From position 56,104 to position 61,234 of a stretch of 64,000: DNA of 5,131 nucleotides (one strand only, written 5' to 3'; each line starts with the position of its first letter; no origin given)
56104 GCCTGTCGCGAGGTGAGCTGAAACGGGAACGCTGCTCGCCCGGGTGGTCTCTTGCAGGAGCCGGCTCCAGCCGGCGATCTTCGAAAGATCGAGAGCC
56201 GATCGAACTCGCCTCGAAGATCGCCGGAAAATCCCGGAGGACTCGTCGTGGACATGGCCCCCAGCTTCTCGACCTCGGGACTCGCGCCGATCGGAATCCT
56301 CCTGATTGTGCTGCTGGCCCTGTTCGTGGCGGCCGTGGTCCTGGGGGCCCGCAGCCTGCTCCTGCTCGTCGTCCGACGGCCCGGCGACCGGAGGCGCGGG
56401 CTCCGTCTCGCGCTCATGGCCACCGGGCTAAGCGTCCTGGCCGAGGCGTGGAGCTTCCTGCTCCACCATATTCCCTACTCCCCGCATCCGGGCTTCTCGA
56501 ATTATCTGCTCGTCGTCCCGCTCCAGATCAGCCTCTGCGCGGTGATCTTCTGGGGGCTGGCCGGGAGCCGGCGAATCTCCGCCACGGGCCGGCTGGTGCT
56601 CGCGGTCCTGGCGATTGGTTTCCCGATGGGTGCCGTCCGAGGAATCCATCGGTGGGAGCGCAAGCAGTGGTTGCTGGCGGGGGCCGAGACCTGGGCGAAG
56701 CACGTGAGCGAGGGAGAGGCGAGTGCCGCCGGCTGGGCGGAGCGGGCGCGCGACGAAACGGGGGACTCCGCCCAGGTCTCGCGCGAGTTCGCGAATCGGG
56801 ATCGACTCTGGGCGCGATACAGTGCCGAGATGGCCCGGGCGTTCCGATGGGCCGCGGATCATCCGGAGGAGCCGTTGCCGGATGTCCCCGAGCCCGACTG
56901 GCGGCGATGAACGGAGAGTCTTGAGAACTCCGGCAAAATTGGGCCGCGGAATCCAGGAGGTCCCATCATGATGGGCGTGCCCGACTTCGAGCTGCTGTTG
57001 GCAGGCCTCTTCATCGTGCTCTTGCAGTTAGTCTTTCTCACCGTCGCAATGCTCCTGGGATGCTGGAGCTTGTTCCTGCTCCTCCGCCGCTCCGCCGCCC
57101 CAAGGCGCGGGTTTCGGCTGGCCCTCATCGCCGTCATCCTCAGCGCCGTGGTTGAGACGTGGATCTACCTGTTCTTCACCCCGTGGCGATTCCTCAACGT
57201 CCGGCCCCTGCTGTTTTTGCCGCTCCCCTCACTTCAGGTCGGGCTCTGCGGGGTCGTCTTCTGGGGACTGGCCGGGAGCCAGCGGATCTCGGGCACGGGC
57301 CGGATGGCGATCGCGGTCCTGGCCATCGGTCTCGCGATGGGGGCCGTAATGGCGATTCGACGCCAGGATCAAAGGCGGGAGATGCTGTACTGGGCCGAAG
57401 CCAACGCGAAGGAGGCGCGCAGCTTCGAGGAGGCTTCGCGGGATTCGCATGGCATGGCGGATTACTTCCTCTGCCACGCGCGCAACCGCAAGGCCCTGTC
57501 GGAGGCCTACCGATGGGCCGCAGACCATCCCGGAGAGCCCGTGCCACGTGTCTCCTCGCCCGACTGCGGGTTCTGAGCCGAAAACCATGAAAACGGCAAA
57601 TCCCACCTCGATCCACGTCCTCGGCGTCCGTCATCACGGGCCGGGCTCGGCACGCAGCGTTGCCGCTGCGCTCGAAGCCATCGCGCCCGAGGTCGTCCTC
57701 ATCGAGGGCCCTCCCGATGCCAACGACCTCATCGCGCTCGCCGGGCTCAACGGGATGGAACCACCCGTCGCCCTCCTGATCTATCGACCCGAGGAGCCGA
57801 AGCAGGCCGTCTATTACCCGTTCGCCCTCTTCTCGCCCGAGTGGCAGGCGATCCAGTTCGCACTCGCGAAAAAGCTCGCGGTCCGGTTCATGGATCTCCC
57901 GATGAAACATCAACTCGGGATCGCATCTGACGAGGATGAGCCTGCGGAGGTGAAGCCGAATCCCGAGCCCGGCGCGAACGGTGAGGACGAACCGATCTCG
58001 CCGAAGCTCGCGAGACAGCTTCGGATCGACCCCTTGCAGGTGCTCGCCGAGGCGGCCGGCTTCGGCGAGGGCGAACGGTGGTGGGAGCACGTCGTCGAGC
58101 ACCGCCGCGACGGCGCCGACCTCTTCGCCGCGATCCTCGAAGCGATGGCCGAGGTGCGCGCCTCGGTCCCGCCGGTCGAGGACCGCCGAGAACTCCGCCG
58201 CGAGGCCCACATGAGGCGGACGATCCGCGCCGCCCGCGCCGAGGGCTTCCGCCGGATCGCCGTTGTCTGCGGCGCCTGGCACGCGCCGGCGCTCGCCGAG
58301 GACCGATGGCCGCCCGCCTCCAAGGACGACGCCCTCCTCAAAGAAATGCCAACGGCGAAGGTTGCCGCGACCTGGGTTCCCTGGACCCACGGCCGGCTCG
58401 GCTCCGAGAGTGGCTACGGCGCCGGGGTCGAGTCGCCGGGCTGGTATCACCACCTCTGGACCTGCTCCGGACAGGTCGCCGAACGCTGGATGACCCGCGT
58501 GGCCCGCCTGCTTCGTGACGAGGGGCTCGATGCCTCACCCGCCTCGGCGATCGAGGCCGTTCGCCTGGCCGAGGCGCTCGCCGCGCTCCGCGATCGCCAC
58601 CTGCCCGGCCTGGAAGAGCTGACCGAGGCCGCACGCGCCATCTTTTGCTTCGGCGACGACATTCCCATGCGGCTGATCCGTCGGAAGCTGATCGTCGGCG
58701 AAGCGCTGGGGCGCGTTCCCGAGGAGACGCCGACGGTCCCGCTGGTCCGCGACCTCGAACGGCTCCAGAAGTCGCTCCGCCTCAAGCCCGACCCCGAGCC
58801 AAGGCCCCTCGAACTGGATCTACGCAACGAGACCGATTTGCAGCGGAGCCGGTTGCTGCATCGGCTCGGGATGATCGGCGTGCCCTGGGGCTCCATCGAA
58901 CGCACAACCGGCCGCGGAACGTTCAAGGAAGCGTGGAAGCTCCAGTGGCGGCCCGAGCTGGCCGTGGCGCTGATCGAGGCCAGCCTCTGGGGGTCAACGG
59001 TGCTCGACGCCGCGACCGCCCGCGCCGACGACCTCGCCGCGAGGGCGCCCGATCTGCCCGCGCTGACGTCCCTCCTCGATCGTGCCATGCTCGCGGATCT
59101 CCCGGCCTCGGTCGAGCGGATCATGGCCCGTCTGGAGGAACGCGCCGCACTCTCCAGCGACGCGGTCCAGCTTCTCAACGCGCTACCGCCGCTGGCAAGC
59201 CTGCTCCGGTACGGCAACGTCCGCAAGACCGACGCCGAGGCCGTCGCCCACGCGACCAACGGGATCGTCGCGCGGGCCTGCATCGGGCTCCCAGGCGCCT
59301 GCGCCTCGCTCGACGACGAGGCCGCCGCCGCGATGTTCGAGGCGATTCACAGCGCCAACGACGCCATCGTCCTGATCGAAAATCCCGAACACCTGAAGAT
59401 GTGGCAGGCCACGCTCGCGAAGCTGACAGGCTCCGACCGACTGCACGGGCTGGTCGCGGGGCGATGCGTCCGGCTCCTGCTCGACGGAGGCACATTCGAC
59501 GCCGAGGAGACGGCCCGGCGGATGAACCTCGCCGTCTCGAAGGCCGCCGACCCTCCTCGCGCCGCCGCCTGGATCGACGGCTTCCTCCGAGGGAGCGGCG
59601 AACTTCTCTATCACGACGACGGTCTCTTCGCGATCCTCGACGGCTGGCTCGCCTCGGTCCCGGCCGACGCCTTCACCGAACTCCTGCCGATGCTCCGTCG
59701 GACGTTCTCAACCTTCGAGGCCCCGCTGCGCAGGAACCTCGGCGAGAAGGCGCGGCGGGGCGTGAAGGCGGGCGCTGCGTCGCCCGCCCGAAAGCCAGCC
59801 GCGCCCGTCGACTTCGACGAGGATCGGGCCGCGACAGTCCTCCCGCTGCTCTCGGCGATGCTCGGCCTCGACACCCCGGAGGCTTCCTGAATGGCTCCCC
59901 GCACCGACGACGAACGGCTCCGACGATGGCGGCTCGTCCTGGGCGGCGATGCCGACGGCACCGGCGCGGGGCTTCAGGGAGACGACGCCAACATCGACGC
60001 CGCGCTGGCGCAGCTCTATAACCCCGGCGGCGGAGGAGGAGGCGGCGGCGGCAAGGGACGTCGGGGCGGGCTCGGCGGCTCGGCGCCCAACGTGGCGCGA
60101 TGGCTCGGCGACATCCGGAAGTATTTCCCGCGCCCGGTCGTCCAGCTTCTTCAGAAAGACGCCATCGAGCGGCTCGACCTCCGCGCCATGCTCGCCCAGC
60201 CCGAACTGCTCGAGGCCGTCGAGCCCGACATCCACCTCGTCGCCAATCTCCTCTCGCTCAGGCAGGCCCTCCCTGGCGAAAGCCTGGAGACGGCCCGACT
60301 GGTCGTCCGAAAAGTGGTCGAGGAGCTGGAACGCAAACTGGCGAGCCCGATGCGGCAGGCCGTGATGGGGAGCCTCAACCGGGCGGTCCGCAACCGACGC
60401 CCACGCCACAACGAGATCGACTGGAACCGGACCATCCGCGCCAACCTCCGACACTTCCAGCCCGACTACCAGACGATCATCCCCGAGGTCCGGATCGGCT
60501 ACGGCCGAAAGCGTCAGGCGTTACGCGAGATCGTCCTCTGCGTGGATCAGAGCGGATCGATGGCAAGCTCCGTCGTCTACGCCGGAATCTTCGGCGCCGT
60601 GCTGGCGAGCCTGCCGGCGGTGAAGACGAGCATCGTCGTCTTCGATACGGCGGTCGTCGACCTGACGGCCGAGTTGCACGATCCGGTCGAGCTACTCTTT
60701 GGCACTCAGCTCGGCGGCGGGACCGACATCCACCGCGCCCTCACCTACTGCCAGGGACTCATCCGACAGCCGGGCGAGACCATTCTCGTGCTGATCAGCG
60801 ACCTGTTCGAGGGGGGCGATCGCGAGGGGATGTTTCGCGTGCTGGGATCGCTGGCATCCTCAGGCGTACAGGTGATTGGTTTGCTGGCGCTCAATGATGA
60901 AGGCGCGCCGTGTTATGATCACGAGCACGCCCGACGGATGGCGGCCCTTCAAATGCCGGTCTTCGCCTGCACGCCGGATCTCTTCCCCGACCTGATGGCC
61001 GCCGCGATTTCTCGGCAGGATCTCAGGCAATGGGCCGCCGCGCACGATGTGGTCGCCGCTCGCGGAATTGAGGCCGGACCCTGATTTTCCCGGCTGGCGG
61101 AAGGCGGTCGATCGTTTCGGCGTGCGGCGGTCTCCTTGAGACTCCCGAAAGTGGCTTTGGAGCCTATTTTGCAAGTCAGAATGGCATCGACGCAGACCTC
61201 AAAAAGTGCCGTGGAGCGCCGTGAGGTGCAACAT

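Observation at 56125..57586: Tandem paralogous 4-TM proteins inserted between the MoxR and DUF5682 genes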

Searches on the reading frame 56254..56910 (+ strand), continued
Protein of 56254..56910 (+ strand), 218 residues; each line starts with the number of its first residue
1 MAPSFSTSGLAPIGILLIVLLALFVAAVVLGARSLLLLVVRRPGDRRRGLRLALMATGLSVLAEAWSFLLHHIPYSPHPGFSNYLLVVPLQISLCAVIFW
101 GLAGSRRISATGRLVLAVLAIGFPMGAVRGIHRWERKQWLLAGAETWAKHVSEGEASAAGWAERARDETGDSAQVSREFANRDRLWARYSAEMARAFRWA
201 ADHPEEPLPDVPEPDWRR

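Call 67: fold_search(model_id=the predicted structure, library=viral)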
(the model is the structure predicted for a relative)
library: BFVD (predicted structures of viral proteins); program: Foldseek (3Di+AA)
matches with E <= 10: 104; with E <= 0.001: 0
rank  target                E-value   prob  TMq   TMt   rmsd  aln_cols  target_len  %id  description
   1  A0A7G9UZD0            7.4e-01  0.35  0.26  0.23  22.0       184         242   14  Membrane protein [Gordonia Phage Sephiroth]
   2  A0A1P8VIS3            1.2e+00  0.35  0.33  0.24  22.7       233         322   10  G-protein coupled receptor [Murid betaherpesvirus 3]
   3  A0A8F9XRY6            1.2e+00  0.30  0.29  0.27  19.5       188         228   14  (no name in the UniProt tables at hand)
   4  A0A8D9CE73            1.2e+00  0.21  0.28  0.17  35.9       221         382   14  Uncharacterized protein [uncultured marine phage]
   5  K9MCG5                1.3e+00  0.21  0.23  0.22  26.0       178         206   12  (no name in the UniProt tables at hand)
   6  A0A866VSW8            1.5e+00  0.18  0.28  0.21  20.1       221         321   14  G protein-coupled receptor-4A [Elephant endotheliotropic herpesvirus 3A]
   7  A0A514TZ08            1.6e+00  0.80  0.32  0.39   7.8       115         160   16  Uncharacterized protein [Arthrobacter phage Vibaki]
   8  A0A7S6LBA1            1.6e+00  0.16  0.23  0.16  22.2       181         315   12  (no name in the UniProt tables at hand)
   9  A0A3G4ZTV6            1.9e+00  0.16  0.24  0.29  17.8       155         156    9  Uncharacterized protein [Edafosvirus sp.]
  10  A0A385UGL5            2.0e+00  0.08  0.20  0.06  22.3       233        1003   12  Tape measure protein [Microbacterium phage OneinaGillian]
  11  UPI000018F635         2.3e+00  0.33  0.33  0.24  24.8       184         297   14  (no name look-up for this kind of identifier)
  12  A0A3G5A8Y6            2.3e+00  0.33  0.35  0.15  23.8       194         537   12  Uncharacterized protein [Hyperionvirus sp.]
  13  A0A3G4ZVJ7            2.3e+00  0.13  0.24  0.17  16.1       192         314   11  Sel1 repeat protein [Edafosvirus sp.]
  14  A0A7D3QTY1            2.4e+00  0.10  0.22  0.17  18.0       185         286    8  Soluble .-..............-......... factor [Fadolivirus FV1/VV64]
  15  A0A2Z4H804            2.7e+00  0.23  0.37  0.30  14.4       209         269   17  UL10 [Human herpesvirus 1]
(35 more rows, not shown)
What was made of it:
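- On Any solved or predicted viral structure: BFVD best E 0.74 (call 67).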

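Call 77: find_encoding_contigs(protein=P0016, flank=10000, max_places=4)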
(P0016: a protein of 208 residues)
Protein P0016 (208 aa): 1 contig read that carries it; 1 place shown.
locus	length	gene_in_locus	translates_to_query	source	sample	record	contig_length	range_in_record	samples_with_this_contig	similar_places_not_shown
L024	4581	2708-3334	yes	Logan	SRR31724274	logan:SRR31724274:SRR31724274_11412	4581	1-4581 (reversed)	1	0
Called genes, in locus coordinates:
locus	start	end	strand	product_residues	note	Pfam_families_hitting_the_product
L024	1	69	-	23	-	?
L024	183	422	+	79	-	-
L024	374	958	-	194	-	PF09998:DUF2239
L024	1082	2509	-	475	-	PF00016:RuBisCO_large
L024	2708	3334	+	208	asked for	-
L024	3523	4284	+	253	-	-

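Call 80: search_protein_families(library=phrogs, proteins=[window:56254-56907:+, P0003, P0005, P0009], max_evalue=0.01)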
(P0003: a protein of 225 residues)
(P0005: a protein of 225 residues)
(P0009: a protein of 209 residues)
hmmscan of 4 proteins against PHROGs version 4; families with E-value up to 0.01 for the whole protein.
window:56254-56907:+ (218 aa): 0 families

P0003 (225 aa): 0 families

P0005 (225 aa): 0 families

P0009 (209 aa): 0 families
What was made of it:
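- No PHROG hit (call 80).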

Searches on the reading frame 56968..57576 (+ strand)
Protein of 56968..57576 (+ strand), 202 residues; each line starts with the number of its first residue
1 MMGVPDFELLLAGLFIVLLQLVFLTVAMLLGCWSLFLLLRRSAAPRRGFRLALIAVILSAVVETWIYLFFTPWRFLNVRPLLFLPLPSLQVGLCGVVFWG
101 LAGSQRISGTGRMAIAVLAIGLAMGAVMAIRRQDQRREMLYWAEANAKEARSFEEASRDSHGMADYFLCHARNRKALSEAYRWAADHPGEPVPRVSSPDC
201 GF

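Call 6: search_protein_families(library=pfam, proteins=[window:56968-57576:+], max_evalue=0.01)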
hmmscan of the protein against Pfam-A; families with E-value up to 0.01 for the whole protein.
window:56968-57576:+ (202 aa): 0 families

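Call 12: search_protein_families(library=padloc, proteins=[window:56968-57576:+], max_evalue=0.01)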
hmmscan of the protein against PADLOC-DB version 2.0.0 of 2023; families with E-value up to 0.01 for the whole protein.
window:56968-57576:+ (202 aa): 0 families

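Call 13: search_protein_families(library=ncbifam, proteins=[window:56968-57576:+], max_evalue=0.01)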
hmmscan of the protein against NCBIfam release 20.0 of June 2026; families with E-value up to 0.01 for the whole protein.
window:56968-57576:+ (202 aa): 0 families

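Call 80: search_protein_families(library=phrogs, proteins=[window:56968-57573:+], max_evalue=0.01)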
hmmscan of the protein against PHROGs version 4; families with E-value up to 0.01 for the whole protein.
window:56968-57573:+ (202 aa): 0 families

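Call 81: search_dna_similar(query=window:56968-57573:+, collection=plasmids, mode=protein, max_evalue=0.001)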
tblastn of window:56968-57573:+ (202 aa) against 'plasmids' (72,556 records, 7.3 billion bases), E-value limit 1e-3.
No match.

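Call 82: search_dna_similar(query=window:56968-57573:+, collection=phages, mode=protein, max_evalue=0.001)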
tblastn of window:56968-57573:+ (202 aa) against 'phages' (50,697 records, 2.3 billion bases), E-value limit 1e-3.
No match.

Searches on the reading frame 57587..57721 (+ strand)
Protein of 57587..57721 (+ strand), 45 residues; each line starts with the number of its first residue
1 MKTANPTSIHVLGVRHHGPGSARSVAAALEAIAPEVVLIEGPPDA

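Call 65: find_homologous_proteins(query=window:57587-57721:+, max_evalue=0.1)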
Query seq(45 aa) (45 aa): 16 proteins with E <= 0.1 among 16 candidates.
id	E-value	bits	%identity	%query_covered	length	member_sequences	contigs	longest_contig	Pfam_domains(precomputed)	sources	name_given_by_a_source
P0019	3.6e-13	66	78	89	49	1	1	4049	-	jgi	jgi:hypothetical protein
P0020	9.4e-12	61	69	93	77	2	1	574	PF18934.6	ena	-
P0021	2.8e-11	60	77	87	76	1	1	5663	PF18934.6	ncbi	ncbi:DUF5682 family protein, partial [Stigmatella aurantiaca]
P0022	7.6e-10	55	60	89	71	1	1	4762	PF18934.6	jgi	jgi:hypothetical protein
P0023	1.2e-9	55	73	82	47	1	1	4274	PF18934.6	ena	-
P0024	2.0e-9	54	76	82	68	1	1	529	PF18934.6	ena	-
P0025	8.3e-9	52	70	82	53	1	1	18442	PF18934.6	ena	-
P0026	1.2e-8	52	72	80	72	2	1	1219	PF18934.6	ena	-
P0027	4.0e-8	50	69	78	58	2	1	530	PF18934.6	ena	-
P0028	4.3e-8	50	69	78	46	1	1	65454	PF18934.6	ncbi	ncbi:MAG: hypothetical protein R3F37_10150 [Candidatus Competibacteraceae bacterium]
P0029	1.7e-7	48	57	93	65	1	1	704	PF18934.6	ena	-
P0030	2.6e-7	48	74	78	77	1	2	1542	PF18934.6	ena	-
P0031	5.7e-7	47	64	87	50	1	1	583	PF18934.6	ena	-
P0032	1.9e-6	45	65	82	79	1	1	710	-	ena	-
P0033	5.2e-6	44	63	78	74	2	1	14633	PF18934.6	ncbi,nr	ncbi:MAG: hypothetical protein KDJ34_06270, partial [Candidatus Competibacteraceae bacterium]|nr:hyp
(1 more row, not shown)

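Call 78: find_encoding_contigs(protein=P0019, flank=10000, max_places=4)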
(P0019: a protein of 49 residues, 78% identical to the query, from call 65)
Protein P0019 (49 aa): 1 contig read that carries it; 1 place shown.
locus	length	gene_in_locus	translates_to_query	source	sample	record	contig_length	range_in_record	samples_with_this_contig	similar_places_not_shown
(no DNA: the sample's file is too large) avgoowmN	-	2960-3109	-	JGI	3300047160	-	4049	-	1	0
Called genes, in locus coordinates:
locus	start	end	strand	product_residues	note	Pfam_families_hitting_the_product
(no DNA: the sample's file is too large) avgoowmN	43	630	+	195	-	PF18944:DUF5691 (weak)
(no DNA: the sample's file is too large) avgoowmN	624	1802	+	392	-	PF18944:DUF5691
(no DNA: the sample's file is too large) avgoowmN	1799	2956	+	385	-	PF07728:AAA_5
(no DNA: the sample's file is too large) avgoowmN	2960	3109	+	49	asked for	-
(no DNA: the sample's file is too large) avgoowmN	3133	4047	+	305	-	?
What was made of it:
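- On orfA/orfB as a component of that operon type: A 13th relative has a 3-nt gap between MoxR and DUF5682 (call 78).
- A 13th relative, on a JGI contig, has a 3-nt gap (call 78).
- Tried and rejected: It did lead to a 13th relative without the insert (call 78).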

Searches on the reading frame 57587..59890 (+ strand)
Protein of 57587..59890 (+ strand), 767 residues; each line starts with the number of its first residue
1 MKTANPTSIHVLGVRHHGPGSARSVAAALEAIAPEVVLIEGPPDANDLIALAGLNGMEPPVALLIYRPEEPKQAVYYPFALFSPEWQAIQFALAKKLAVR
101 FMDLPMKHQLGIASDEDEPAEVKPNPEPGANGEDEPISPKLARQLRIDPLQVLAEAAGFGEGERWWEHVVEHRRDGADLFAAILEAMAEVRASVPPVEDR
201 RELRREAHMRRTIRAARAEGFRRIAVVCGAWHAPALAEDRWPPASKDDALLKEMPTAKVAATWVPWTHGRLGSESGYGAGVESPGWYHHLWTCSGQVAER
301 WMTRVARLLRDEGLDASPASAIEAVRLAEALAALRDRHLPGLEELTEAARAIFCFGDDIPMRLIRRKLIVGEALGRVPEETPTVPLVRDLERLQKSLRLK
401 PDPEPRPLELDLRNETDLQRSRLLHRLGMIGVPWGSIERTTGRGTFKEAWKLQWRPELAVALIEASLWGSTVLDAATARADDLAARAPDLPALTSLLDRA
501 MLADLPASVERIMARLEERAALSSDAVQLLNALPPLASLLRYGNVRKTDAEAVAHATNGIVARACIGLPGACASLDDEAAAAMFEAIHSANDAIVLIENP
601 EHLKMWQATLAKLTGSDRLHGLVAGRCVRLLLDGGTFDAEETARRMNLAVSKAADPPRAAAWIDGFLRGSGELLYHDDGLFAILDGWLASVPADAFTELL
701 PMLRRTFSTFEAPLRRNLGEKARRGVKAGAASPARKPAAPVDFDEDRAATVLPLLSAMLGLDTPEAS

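Call 6: search_protein_families(library=pfam, proteins=[window:57587-59890:+], max_evalue=0.01)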
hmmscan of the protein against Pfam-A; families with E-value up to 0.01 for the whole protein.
window:57587-59890:+ (767 aa): 1 family
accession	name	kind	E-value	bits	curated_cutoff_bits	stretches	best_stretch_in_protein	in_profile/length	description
PF18934.5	DUF5682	-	3.8e-278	925.2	26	1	25-759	1-727/727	Family of unknown function (DUF5682)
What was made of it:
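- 57587..59890 (+): Operon gene 3 of the canonical module: DUF5682 protein (767 aa). Pfam DUF5682 E 3.8e-278 (call 6).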

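Call 12: search_protein_families(library=padloc, proteins=[window:57587-59890:+], max_evalue=0.01)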
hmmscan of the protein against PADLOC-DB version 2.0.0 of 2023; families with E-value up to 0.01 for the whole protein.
window:57587-59890:+ (767 aa): 0 families

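Call 13: search_protein_families(library=ncbifam, proteins=[window:57587-59890:+], max_evalue=0.01)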
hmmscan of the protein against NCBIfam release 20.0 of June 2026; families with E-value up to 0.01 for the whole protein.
window:57587-59890:+ (767 aa): 0 families

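Call 22: find_related_loci(query=window:57587-59887:+, collection=genome_contigs, flank=10000)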
Query window:57587-59887:+ (767 aa) in genome_contigs; peptide patterns used: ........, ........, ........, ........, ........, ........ (x = any residue, [..] = any of these).
58 stretches matched a pattern; 12 encode a relative of the query (tblastn E <= 1e-3); 12 distinct loci.
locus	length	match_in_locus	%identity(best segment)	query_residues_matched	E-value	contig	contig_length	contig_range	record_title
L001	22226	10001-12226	67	8-761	0e+0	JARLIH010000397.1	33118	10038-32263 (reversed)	MAG: Isosphaeraceae bacterium isolate MAG_BA398 MetaBAT2_Bin_398_Anoxic_k141_2145852, whole genome shotgun sequence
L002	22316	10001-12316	62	4-760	0e+0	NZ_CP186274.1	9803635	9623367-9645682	Singulisphaera sp. PoT chromosome, complete genome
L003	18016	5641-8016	52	8-759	0e+0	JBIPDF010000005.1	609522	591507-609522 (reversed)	MAG: Heteroscytonema crispum UTEX LB 1556 seq05, whole genome shotgun sequence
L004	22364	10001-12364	50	7-765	0e+0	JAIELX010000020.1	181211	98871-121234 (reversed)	MAG: Candidatus Obscuribacterales bacterium isolate co.spades.CONCOCT.1kb_130 c_000000000014, whole genome shotgun seque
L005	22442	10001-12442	43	9-761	0e+0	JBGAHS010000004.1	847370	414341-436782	MAG: Candidatus Obscuribacteraceae bacterium isolate MAG_MBR_H125.54 MBRH125-54_opera_contig_34, whole genome shotgun se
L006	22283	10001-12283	47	7-760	0e+0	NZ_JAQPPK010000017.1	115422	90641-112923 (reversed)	Paenarthrobacter nitroguajacolicus strain LG01 LG01_17, whole genome shotgun sequence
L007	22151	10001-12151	48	7-729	0e+0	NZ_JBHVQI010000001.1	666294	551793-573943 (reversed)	Paenarthrobacter sp. NPDC057981 NPDC057981_383_H6.ctg-0001, whole genome shotgun sequence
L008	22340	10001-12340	47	7-763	0e+0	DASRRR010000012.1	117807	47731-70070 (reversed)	MAG TPA_asm: Tepidisphaeraceae bacterium isolate SMAG_U4988 k141_297844, whole genome shotgun sequence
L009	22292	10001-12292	78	1-767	0e+0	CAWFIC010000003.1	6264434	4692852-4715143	MAG: uncultured Planctomycetota bacterium isolate MFD02579.bin.2.73 genome assembly, contig: contig_1813, whole genome s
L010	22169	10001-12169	47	1-729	0e+0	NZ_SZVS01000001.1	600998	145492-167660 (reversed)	Paenarthrobacter nicotinovorans strain SSBW5 Bw1_1, whole genome shotgun sequence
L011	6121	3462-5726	32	9-734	6e-80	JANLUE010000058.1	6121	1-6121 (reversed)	MAG: Gemmataceae bacterium isolate OTE_25_concoct_364 OTE_25_k141_4272354, whole genome shotgun sequence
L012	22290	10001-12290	53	8-751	4e-113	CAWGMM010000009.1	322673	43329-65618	MAG: uncultured Isosphaeraceae bacterium isolate MFD09495.bin.2.81 genome assembly, contig: contig_5556, whole genome sh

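Call 73: search_protein_families(library=pfam, proteins=[L009:8365-9750:-, L003:5371-5634:+, L003:8255-8542:+, L003:9093-9428:+, L003:7826-8245:+], max_evalue=0.01)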
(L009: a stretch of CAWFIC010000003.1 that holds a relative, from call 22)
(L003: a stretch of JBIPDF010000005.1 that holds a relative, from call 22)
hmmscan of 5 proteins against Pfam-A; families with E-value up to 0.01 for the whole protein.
L009:8365-9750:- (461 aa): 2 families
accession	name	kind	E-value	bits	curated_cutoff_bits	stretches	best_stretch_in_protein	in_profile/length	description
PF13546.12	DDE_5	-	5.2e-28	98.8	27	1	14-289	2-253/272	DDE superfamily endonuclease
PF01609.27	DDE_Tnp_1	-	1.5e-10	41.6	23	1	198-369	65-179/200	Transposase DDE domain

L003:5371-5634:+ (87 aa): 0 families

L003:8255-8542:+ (95 aa): 1 family
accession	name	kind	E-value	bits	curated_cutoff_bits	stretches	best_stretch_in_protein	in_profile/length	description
PF08719.17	NADAR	-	1.3e-15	58.4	35.1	1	4-90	1-100/163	NADAR domain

L003:9093-9428:+ (111 aa): 1 family
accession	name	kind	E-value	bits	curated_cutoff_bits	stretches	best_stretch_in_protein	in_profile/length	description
PF21812.2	DUF6881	-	7.1e-07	30.2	27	1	31-95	18-88/90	Domain of unknown function (DUF6881)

L003:7826-8245:+ (139 aa): 0 families
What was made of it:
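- The same junction, and another junction of the operon, accept unrelated DNA in other genomes: an IS in L009 and NADAR/DUF6881 in L003 (call 73).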

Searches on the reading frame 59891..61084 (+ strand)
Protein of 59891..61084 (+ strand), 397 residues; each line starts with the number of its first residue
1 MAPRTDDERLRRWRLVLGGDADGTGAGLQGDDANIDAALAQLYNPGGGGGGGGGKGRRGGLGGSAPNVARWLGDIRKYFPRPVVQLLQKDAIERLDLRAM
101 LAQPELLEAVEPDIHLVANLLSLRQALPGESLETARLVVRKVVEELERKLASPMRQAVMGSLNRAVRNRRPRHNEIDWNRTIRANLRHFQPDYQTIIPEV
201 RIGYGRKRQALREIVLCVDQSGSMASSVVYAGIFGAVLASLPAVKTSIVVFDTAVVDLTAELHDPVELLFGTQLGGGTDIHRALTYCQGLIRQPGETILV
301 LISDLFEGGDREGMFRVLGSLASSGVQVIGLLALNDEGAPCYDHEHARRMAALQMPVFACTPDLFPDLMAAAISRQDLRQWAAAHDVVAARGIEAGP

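Call 6: search_protein_families(library=pfam, proteins=[window:59891-61084:+], max_evalue=0.01)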
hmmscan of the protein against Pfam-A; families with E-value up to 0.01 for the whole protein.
window:59891-61084:+ (397 aa): 2 families
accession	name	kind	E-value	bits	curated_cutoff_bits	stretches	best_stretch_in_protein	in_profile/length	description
PF05762.20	VWA_CoxE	-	5.4e-53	180.1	26.4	1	154-365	5-218/222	VWA domain containing CoxE-like protein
PF13519.12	VWA_2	-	3.4e-06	28.1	27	1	214-304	1-105/107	von Willebrand factor type A domain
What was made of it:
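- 59891..61084 (+): Operon gene 4: CoxE-like vWA protein (397 aa). It starts at the base after the DUF5682 stop. Pfam VWA_CoxE E 5.4e-53 (call 6).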

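Call 12: search_protein_families(library=padloc, proteins=[window:59891-61084:+], max_evalue=0.01)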
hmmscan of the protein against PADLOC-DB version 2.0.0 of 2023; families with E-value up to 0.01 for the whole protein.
window:59891-61084:+ (397 aa): 0 families

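Call 13: search_protein_families(library=ncbifam, proteins=[window:59891-61084:+], max_evalue=0.01)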
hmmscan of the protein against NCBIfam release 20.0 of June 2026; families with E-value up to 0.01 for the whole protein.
window:59891-61084:+ (397 aa): 0 families
